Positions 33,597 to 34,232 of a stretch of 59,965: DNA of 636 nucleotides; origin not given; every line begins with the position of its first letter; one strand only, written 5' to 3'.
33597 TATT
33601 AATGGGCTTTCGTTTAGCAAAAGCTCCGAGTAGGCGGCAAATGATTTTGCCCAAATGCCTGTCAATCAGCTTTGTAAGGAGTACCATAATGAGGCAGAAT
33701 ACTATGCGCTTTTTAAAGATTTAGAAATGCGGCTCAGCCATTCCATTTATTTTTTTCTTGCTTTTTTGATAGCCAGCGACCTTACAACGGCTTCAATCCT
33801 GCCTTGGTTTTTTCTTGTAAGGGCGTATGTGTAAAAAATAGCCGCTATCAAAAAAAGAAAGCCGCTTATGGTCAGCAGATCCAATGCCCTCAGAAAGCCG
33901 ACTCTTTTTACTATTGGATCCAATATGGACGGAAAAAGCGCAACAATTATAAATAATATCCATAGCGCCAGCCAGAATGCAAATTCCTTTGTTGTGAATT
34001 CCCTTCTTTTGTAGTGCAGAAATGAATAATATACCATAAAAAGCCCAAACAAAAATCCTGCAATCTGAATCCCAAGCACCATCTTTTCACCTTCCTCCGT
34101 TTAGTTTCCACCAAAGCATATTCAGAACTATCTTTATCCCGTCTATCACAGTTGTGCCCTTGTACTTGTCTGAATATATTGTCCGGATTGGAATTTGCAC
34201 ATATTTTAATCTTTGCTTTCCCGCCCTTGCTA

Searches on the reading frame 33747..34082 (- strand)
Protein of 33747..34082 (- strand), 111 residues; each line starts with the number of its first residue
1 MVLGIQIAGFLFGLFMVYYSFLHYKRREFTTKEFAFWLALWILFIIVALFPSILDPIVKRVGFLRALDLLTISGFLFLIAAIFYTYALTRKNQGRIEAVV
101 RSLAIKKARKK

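Call 79: search_protein_families(library=pfam, proteins=[window:33747-34082:-], max_evalue=0.01)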
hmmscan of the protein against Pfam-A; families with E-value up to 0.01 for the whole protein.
window:33747-34082:- (111 aa): 1 family
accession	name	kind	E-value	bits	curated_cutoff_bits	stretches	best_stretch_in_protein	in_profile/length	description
PF10066.14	DUF2304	-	1.6e-18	67.3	25.5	1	5-108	2-105/106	Uncharacterized conserved protein (DUF2304)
